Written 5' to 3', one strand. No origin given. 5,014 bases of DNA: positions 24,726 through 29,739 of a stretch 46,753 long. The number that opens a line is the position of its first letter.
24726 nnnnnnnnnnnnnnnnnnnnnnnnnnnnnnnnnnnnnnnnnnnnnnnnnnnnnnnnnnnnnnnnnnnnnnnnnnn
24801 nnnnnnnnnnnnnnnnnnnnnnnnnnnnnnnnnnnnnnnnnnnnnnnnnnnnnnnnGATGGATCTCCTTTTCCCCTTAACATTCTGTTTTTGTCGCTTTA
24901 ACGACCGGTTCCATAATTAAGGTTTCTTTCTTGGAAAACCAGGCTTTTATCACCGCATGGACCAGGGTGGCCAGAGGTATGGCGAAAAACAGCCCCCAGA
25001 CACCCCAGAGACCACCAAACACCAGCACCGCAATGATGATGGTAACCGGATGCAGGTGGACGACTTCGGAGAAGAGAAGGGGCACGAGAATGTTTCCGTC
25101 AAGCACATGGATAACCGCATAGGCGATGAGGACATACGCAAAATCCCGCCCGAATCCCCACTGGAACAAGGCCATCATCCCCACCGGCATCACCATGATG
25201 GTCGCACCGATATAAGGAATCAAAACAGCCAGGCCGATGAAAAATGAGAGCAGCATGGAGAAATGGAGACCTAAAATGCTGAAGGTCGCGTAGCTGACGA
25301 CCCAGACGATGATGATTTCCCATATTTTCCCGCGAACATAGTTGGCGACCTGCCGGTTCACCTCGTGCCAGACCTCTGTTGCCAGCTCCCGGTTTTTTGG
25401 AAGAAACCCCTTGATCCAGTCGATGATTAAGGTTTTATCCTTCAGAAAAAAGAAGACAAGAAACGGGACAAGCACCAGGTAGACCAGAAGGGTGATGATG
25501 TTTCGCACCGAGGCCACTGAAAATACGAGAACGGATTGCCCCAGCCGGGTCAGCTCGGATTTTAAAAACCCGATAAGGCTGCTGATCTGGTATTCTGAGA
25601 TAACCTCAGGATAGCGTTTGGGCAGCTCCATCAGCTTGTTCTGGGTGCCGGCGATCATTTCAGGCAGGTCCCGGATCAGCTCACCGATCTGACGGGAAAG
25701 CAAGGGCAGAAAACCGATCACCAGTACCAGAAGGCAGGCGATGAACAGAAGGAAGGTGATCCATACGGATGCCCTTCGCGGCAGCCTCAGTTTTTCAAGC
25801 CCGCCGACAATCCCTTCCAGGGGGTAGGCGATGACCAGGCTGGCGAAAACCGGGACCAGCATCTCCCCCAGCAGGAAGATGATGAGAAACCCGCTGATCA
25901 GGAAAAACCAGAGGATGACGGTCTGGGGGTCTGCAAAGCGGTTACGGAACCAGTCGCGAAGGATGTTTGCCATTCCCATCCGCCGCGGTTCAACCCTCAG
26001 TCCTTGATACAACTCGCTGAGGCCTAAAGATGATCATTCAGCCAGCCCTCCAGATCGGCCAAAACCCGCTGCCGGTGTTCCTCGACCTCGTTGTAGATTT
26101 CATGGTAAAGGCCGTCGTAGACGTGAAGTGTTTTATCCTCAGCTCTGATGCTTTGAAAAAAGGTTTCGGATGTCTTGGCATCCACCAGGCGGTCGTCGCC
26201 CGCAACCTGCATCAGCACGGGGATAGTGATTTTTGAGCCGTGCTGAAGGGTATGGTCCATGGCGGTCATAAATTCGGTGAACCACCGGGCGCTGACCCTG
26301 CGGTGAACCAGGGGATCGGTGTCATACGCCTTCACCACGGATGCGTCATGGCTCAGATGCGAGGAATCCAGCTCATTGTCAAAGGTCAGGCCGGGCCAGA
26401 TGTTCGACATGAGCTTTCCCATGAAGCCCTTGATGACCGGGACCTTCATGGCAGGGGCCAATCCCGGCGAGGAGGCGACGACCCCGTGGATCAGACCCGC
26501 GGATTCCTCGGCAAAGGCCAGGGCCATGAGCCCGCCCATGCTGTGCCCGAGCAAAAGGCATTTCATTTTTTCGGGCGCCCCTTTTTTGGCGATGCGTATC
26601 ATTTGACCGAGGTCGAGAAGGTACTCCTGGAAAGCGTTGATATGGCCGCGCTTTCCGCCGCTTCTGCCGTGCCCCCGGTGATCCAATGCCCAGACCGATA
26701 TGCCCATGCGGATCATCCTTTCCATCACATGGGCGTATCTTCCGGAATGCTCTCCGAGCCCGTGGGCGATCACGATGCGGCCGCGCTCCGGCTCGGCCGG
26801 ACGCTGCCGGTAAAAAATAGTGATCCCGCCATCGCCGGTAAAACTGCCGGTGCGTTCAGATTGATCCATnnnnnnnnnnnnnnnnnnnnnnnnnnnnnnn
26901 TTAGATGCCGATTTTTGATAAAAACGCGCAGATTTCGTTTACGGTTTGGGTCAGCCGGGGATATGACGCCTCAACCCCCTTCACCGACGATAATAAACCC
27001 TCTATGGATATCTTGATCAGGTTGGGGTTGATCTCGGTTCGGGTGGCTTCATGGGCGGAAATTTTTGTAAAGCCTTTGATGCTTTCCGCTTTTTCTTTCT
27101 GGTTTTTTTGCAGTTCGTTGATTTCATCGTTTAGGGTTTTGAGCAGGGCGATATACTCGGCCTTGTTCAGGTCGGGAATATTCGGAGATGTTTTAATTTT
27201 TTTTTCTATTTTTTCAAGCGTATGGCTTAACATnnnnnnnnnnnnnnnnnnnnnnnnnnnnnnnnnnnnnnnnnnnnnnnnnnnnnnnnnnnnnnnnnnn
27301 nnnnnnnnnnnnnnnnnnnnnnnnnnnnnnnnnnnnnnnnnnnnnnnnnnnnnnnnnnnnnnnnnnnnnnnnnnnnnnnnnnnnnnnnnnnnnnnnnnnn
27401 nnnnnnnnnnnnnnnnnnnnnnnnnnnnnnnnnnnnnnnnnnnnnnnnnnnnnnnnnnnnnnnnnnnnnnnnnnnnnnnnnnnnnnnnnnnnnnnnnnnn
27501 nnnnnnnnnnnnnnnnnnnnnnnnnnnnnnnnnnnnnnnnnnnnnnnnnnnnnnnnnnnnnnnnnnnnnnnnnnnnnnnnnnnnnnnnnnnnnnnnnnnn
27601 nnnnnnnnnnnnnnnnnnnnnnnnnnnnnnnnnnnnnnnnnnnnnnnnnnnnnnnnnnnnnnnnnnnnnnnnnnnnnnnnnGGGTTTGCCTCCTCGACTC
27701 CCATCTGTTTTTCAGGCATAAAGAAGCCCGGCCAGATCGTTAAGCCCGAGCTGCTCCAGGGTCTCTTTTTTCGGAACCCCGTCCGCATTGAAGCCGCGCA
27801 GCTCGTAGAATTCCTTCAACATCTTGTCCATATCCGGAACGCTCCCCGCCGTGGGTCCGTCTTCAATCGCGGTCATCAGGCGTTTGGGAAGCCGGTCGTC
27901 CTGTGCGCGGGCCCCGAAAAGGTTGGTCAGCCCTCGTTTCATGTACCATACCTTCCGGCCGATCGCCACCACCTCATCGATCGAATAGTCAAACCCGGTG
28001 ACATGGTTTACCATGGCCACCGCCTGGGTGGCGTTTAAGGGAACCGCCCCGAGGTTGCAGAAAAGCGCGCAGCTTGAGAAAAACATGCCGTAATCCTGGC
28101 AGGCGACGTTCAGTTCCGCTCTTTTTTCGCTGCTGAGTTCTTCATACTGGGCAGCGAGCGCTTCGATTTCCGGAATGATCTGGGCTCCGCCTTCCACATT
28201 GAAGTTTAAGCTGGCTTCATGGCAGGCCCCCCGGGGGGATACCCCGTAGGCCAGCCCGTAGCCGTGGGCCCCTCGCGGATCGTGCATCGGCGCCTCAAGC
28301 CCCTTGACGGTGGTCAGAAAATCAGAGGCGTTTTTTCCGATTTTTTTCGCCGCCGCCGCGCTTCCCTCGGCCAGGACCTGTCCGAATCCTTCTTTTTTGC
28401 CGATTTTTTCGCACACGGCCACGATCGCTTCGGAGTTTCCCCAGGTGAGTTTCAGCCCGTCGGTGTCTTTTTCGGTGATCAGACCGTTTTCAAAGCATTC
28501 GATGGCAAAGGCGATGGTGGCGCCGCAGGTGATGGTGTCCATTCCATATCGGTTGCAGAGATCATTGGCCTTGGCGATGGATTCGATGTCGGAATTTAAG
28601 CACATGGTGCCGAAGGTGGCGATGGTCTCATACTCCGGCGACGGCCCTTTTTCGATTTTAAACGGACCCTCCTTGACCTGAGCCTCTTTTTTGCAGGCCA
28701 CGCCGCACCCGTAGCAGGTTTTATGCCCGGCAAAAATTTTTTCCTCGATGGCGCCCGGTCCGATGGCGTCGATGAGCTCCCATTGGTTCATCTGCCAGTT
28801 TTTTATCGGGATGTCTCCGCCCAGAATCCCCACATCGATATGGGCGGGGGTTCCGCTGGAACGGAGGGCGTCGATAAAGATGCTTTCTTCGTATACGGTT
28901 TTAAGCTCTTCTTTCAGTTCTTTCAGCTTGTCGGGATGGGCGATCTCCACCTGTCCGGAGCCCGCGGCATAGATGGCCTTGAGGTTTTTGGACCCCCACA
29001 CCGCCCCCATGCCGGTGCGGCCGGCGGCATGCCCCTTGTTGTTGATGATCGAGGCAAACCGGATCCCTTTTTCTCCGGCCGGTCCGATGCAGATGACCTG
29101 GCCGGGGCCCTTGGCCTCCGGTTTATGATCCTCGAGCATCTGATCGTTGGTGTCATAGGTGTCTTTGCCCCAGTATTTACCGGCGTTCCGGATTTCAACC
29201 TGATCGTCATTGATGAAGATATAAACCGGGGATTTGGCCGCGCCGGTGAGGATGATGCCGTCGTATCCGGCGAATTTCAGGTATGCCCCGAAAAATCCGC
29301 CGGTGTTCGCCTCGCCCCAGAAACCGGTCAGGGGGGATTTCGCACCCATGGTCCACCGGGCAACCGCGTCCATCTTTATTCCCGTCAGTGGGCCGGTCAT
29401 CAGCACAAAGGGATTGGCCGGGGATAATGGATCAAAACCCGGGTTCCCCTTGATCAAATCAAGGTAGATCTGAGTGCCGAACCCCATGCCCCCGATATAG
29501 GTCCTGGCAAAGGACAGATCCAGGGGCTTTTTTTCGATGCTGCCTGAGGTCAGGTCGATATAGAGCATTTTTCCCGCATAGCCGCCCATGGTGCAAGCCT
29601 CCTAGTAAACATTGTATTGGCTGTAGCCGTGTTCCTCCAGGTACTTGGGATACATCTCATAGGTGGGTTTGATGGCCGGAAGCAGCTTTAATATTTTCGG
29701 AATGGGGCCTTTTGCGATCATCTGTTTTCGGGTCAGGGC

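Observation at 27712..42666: Candidate undescribed system: a 15-kb anaerobic lipid-catabolic supercluster mirroring peroxisomal branched-chain beta-oxidation, with three SCP2 domains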

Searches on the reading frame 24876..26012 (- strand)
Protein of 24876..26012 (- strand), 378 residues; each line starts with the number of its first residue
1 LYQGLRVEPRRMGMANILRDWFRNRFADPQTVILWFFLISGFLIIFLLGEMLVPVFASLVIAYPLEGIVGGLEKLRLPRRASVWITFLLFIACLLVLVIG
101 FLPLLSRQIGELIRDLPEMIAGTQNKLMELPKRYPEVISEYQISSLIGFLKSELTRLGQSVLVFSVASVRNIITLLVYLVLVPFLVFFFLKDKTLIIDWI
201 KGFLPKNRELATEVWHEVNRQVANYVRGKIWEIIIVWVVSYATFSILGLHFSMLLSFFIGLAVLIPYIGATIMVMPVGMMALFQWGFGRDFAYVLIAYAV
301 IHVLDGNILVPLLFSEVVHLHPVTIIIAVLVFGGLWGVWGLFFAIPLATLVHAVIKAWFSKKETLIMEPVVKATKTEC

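Call 5: search_protein_families(library=pfam, proteins=[window:24876-26012:-])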
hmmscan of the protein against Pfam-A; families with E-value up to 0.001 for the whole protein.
window:24876-26012:- (378 aa): 1 family
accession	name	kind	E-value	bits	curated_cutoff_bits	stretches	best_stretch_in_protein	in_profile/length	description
PF01594.21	AI-2E_transport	-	4.9e-64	217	34.3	1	32-358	2-326/327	AI-2E family transporter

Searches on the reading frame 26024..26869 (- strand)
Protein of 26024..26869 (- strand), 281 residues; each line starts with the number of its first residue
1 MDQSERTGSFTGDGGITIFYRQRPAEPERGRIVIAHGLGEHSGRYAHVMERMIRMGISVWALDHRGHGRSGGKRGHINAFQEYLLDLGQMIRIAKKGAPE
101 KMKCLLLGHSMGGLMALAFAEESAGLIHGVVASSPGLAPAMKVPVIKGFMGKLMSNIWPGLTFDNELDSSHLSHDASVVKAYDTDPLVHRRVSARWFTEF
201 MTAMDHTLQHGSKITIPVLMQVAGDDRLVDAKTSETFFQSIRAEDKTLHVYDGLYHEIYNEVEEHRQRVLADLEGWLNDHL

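Call 5: search_protein_families(library=pfam, proteins=[window:26024-26869:-])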
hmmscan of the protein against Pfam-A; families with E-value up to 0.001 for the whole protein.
window:26024-26869:- (281 aa): 8 families
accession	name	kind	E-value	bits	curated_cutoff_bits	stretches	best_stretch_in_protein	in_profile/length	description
PF12146.15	Hydrolase_4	-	3.9e-77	259.2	27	1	27-262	2-238/239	Serine aminopeptidase, S33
PF00561.26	Abhydrolase_1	-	1.2e-15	58.3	25.8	1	31-170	2-136/245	alpha/beta hydrolase fold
PF12697.13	Abhydrolase_6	-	3e-15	57.9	26.3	1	32-269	1-214/217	Alpha/beta hydrolase family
PF02230.22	Abhydrolase_2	-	2.6e-06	27.9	23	0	86-144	89-147/217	Phospholipase/Carboxylesterase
PF00756.26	Esterase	-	5.9e-05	23.4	22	1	90-176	105-154/251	Putative esterase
PF01738.24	DLH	-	6.7e-05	23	21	0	203-264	131-194/217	Dienelactone hydrolase family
PF20408.4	Abhydrolase_11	-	0.00041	20.6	27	1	30-134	3-106/193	Alpha/beta hydrolase domain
PF07819.20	PGAP1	-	0.00054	20.2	24.3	0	83-142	71-135/233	PGAP1-like alpha/beta domain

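Call 55: search_protein_families(library=ncbifam, proteins=[window:26024-26869:-], max_evalue=1e-10)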
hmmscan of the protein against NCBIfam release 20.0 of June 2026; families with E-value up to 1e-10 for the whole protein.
window:26024-26869:- (281 aa): 4 families
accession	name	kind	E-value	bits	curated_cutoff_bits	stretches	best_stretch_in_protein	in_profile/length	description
NF008019.0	PRK10749.1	equivalog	2.5e-23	82.6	362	1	7-279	32-328/335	lysophospholipase L2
NF052543.1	PhlpBipLPA4030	equivalog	2.7e-18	66.3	450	1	6-272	48-306/312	phospholipase BipL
NF047920.1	lactonase_UilS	equivalog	1.8e-12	47.6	400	0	209-281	214-285/285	UilS family quorum-quenching N-acyl-homoserine lactonase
NF045948.1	ProImpepThrmp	equivalog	5.9e-12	45.6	500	1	14-138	10-130/291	proline iminopeptidase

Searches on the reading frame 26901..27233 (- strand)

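Call 8: search_protein_families(library=pfam, proteins=[window:26901-27233:-], max_evalue=0.01)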
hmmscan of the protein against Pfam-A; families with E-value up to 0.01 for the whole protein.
window:26901-27233:- (110 aa): 1 family
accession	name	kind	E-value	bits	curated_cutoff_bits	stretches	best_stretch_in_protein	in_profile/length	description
PF14357.11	DUF4404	-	2.6e-06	28.4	27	1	30-110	4-83/83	Domain of unknown function (DUF4404)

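Call 55: search_protein_families(library=ncbifam, proteins=[window:26901-27233:-], max_evalue=1e-10)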
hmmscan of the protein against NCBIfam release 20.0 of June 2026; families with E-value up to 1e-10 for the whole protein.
window:26901-27233:- (110 aa): 0 families

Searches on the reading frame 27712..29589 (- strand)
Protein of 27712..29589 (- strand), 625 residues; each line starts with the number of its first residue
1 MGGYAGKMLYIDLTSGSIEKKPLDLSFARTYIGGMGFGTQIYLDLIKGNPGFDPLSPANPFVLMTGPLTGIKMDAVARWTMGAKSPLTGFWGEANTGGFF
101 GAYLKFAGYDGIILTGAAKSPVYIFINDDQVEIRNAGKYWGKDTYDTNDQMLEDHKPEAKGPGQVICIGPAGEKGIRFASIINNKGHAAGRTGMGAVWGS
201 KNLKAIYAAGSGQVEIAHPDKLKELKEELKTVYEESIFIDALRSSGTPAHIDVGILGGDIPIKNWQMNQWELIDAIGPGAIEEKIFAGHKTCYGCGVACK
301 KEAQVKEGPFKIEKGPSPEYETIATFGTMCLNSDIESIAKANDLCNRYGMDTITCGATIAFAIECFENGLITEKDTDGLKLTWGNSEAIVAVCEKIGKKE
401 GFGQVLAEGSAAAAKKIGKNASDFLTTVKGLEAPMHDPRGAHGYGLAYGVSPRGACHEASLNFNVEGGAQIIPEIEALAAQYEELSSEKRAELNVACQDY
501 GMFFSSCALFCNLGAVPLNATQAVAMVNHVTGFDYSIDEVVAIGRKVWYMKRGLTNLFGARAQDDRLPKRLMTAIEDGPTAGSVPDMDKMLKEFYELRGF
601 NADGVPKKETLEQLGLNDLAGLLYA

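Call 4: search_protein_families(library=pfam, proteins=[window:27712-29589:-])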
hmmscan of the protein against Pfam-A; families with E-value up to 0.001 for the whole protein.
window:27712-29589:- (625 aa): 2 families
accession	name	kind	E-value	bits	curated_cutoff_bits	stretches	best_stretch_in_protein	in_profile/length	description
PF01314.23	AFOR_C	-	4.5e-117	391.9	27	1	227-616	4-385/385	Aldehyde ferredoxin oxidoreductase, domains 2 & 3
PF02730.20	AFOR_N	-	9.9e-74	247.8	29.8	1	6-210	1-198/199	Aldehyde ferredoxin oxidoreductase, N-terminal domain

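Call 7: search_protein_families(library=ncbifam, proteins=[window:27712-29589:-], max_evalue=0.00001)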
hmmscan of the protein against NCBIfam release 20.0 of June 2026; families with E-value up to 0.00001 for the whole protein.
window:27712-29589:- (625 aa): 1 family
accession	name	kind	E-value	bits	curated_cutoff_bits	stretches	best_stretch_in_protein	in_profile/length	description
NF007354.0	PRK09849.1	equivalog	4.8e-57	194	868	1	2-229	6-226/703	aldehyde ferredoxin oxidoreductase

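Call 51: search_solved_structures(query=window:27712-29589:-, max_evalue=1e-20, show_alignments=0)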
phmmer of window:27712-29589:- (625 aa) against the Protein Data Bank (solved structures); distinct sequences matched with E-value up to 1e-20: 9.
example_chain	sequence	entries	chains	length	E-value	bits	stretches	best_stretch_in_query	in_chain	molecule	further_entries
9mqx_D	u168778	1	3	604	7e-121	408.1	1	1-621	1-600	Aldehyde:ferredoxin oxidoreductase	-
9g7j_A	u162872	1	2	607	4.2e-113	382.4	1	1-621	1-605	Aldehyde ferredoxin oxidoreductase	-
1aor_A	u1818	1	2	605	1.7e-110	373.9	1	3-617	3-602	ALDEHYDE FERREDOXIN OXIDOREDUCTASE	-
8c0z_A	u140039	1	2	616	2.3e-99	337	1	3-616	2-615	Aldehyde:ferredoxin oxidoreductase,tungsten-containing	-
9q1t_A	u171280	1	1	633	6.1e-78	266.3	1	1-617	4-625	Tungsten-dependent aldehyde oxidoreductase WOR83 from Haloferax volcanii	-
6x6u_A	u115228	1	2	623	1.9e-76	261.4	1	3-463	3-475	Formaldehyde:ferredoxin oxidoreductase wor5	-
6x1o_A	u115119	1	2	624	1.9e-76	261.4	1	3-463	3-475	Formaldehyde:ferredoxin oxidoreductase wor5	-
1b25_A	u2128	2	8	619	4.4e-76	260.2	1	2-617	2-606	PROTEIN (FORMALDEHYDE FERREDOXIN OXIDOREDUCTASE) | FORMALDEHYDE FERREDOXIN OXIDOREDUCTASE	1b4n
4z3w_A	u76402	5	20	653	2.1e-51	178.6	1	5-425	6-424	Benzoyl-CoA reductase, putative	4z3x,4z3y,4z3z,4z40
